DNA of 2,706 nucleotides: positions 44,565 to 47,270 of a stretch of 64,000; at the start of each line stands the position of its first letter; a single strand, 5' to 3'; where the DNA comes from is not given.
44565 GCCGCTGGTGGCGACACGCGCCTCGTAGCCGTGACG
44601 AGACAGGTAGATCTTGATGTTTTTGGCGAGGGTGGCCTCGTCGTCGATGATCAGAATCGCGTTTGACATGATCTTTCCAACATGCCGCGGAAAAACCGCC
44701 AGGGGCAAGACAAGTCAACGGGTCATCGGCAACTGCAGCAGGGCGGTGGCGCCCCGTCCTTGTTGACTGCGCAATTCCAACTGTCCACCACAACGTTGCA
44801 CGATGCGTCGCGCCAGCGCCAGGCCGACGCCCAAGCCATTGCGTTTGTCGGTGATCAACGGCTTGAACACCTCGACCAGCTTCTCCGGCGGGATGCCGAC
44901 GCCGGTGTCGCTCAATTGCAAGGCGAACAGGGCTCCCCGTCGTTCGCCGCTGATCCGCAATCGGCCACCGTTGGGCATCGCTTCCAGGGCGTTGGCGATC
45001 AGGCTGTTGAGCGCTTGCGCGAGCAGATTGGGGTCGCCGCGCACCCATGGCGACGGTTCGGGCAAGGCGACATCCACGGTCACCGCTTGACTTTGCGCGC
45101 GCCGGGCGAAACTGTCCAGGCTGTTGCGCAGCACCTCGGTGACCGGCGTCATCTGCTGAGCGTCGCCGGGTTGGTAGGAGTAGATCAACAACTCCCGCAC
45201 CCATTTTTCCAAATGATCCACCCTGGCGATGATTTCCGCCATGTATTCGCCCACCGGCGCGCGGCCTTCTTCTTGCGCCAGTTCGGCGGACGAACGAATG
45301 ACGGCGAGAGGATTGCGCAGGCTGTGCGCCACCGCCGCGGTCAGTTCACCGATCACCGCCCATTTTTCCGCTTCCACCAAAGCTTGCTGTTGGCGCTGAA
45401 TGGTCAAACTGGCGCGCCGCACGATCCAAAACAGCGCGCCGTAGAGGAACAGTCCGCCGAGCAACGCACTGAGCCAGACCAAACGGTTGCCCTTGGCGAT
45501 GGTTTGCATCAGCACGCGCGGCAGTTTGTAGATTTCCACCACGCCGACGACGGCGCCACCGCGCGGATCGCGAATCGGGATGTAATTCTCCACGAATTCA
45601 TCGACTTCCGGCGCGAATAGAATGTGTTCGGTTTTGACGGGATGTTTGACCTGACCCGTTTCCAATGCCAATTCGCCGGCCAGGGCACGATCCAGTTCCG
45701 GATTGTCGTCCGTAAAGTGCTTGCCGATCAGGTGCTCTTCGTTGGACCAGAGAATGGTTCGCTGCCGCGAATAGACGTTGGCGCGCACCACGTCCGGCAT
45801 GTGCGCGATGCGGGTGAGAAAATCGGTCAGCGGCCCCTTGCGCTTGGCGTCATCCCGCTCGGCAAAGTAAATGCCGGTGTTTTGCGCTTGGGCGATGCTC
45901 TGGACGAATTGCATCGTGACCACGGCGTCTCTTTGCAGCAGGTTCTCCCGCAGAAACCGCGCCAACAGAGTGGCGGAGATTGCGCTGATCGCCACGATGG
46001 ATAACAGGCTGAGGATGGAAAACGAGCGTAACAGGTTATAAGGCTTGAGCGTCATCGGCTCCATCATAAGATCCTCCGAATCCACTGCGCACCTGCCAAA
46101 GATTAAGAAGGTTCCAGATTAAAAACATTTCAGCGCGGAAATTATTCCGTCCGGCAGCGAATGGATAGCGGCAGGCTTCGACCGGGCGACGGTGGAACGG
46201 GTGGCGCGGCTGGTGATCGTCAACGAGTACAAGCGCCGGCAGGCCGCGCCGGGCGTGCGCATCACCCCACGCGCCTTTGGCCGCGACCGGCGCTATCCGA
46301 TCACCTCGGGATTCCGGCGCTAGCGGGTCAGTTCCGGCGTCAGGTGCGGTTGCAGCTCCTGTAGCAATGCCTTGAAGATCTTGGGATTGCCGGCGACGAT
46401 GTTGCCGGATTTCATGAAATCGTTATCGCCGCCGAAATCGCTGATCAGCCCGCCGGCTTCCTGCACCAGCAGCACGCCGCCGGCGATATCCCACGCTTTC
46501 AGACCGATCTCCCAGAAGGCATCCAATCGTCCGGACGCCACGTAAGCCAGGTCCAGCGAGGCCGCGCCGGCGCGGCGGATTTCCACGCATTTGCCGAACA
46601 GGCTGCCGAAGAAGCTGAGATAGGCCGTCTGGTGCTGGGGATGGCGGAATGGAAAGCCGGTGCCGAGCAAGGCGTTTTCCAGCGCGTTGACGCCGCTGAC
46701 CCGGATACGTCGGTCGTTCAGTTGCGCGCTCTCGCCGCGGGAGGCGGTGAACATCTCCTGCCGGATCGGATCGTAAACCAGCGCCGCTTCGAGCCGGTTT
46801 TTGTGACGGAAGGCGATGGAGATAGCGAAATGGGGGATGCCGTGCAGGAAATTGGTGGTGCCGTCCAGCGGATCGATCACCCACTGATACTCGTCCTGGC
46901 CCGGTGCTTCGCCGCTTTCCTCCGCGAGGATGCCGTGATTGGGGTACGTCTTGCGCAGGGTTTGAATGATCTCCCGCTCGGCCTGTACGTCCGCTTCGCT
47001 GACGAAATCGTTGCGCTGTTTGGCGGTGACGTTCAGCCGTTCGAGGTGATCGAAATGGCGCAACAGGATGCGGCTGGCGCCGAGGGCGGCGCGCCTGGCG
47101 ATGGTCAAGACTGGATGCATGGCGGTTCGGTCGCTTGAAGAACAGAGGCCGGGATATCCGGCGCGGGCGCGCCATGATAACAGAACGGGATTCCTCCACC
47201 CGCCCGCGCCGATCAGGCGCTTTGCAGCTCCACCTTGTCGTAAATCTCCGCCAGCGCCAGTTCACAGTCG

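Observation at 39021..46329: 7-kb block flanked by 162-bp direct repeats of the nadE 3' end (island-like insertion without integrase)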

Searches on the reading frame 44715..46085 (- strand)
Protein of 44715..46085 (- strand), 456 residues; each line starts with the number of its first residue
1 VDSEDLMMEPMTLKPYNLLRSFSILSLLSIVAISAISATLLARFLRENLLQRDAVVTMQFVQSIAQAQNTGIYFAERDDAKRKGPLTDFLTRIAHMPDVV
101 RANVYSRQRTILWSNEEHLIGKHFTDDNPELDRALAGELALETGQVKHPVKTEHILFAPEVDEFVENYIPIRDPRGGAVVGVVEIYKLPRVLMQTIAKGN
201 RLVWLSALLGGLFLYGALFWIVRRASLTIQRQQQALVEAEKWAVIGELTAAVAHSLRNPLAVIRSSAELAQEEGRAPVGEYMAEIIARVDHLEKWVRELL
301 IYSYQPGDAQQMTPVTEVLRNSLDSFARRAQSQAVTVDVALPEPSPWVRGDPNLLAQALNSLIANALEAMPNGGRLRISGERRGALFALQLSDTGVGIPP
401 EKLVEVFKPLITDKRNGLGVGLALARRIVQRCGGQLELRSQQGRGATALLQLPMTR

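Call 5: search_protein_families(library=pfam, proteins=[window:44715-46085:-])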
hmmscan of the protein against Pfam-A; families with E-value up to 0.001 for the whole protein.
window:44715-46085:- (456 aa): 2 families
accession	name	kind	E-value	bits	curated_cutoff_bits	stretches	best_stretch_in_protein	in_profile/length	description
PF02518.31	HATPase_c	-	1.2e-20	74.4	26.4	1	350-455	1-110/111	Histidine kinase-, DNA gyrase B-, and HSP90-like ATPase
PF00512.31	HisKA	-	6.2e-10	39.4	26.9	1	246-303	3-61/66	His Kinase A (phospho-acceptor) domain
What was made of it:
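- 44715..46085 (-): Sensor histidine kinase, AtoS/ZraS-like. HisKA + HATPase_c (call 5).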

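Call 41: search_protein_families(library=ncbifam, proteins=[window:44715-46085:-], max_evalue=0.00001)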
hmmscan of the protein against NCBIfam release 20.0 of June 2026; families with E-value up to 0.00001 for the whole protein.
window:44715-46085:- (456 aa): 69 families (the best 25 are shown)
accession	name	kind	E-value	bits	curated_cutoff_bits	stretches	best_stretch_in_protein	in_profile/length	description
NF008468.0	PRK11360.1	equivalog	7.4e-46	156.7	646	1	230-455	381-609/616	two-component system sensor histidine kinase AtoS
NF007688.0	PRK10364.1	equivalog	1.5e-41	142.6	479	1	216-454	212-451/460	two-component system sensor histidine kinase ZraS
NF053867.1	SprKinKinDBac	equivalog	4.2e-31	107.9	775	1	207-455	253-498/500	sporulation kinase KinD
NF008312.0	PRK11100.1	equivalog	1.6e-29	103.1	356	1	245-454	256-474/477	two-component system sensor histidine kinase CreC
NF010411.0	PRK13837.1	equivalog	1.2e-26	93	647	1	222-455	425-676/828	two-component system VirA-like sensor kinase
NF047794.1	HisKinPtgB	equivalog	2.2e-25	89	1000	1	230-452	427-653/656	two-component system sensor histidine kinase PgtB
NF052574.1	HisKinEspCMyxo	equivalog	9e-25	86.9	1200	1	227-454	398-637/785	serine histidine kinase EspC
TIGR02916.1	PEP_his_kin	equivalog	4.5e-24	85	300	1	227-453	457-679/679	XrtA/PEP-CTERM system histidine kinase PrsK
TIGR02966.1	phoR_proteo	equivalog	1.1e-23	83.8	334.2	1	248-447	117-328/333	phosphate regulon sensor histidine kinase PhoR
NF012163.2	BaeS_SmeS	equivalog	1.5e-23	83.5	500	1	247-439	242-443/457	sensor histidine kinase efflux regulator BaeS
NF040750.1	tetrathio_HK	equivalog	2.7e-23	82.3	750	1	224-444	317-544/555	tetrathionate respiration histidine kinase TtrS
NF008025.0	PRK10755.1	equivalog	5.3e-23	81.3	314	1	248-453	146-355/362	two-component system sensor histidine kinase PmrB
NF033092.0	HK_WalK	equivalog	1.4e-22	80.1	725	1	247-454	374-594/594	cell wall metabolism sensor histidine kinase WalK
NF041735.1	hist_kin_RppB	equivalog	1.1e-21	77.1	400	1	246-453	217-438/438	two-component system sensor histidine kinase RppB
NF041880.1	EPS_EpsF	equivalog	3.7e-21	75.2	900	1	248-449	278-488/492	response regulator EpsF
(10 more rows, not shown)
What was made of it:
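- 44715..46085 (-): NCBIfam (call 41).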

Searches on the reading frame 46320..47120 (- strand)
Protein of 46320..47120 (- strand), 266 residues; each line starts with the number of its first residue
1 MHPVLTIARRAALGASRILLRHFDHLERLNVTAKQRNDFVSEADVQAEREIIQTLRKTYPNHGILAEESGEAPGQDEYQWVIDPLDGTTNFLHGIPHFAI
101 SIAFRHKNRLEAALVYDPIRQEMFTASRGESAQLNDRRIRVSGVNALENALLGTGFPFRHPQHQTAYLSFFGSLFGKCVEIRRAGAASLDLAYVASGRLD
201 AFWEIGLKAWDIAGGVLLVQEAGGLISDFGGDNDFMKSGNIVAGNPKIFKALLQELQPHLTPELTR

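Call 5: search_protein_families(library=pfam, proteins=[window:46320-47120:-])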
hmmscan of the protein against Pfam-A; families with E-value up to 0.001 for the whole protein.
window:46320-47120:- (266 aa): 1 family
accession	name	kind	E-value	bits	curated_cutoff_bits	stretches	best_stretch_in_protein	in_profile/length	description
PF00459.30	Inositol_P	-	4e-68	230.3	27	1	2-256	3-266/271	Inositol monophosphatase family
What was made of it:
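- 46320..47120 (-): suhB, inositol monophosphatase family. It is intact, and its stop overlaps the nadE-derived TAG as CTAG. Pfam Inositol_P (call 5).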

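Call 14: find_encoding_contigs(protein=window:46320-47120:-, flank=10000, max_places=10)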
Protein window:46320-47120:- (266 aa): 22 contigs read that carry it; 10 places shown.
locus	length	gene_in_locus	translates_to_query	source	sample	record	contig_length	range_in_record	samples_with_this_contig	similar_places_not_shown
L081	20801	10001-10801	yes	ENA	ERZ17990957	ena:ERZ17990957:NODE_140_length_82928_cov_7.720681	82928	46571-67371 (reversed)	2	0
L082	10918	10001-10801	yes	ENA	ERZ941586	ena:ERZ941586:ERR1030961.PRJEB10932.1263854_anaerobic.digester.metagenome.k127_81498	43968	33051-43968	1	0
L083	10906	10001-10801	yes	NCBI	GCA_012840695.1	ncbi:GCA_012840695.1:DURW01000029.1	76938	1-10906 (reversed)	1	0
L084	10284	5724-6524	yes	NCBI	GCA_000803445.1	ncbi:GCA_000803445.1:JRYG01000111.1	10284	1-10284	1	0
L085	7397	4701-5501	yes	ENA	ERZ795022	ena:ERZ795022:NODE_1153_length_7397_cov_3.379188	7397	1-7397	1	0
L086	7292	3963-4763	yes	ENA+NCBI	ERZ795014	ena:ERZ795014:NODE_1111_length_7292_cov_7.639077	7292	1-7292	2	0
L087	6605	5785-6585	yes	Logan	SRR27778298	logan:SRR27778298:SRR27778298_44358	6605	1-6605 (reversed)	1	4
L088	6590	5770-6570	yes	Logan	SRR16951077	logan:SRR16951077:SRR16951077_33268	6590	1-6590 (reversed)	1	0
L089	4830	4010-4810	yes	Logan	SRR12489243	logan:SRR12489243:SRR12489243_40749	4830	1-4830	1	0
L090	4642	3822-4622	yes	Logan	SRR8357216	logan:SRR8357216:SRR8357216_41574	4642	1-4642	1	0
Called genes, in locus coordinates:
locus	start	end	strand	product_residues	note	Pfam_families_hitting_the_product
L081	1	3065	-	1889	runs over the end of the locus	-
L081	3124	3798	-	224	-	PF04012:PspA_IM30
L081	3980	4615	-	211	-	-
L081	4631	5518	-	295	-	PF03446:NAD_binding_2, PF03807:F420_oxidored (faint), PF14833:NAD_binding_11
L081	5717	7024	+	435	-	PF00108:Thiolase_N, PF02803:Thiolase_C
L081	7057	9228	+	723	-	PF00378:ECH_1, PF16113:ECH_2, PF02737:3HCDH_N, PF00725:3HCDH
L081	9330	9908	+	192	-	PF05685:Uma2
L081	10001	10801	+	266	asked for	PF00459:Inositol_P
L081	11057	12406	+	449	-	PF00512:HisKA, PF02518:HATPase_c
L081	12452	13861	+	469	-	PF00072:Response_reg, PF00158:Sigma54_activat, PF14532:Sigma54_activ_2, PF07728:AAA_5 (weak), PF25601:AAA_lid_14, PF02954:HTH_8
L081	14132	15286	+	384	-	-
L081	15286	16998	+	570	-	PF00664:ABC_membrane, PF00005:ABC_tran, PF02463:SMC_N (faint), PF13304:AAA_21 (faint)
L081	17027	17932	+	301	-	-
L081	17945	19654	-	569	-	PF00795:CN_hydrolase, PF02540:NAD_synthase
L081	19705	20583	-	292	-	PF02629:CoA_binding, PF00549:Ligase_CoA, PF13607:Succ_CoA_lig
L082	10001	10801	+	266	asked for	PF00459:Inositol_P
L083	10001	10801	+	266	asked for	PF00459:Inositol_P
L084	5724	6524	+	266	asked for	PF00459:Inositol_P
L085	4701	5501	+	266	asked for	PF00459:Inositol_P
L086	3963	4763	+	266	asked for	PF00459:Inositol_P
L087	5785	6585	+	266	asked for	PF00459:Inositol_P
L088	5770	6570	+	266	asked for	PF00459:Inositol_P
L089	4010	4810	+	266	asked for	PF00459:Inositol_P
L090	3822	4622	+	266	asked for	PF00459:Inositol_P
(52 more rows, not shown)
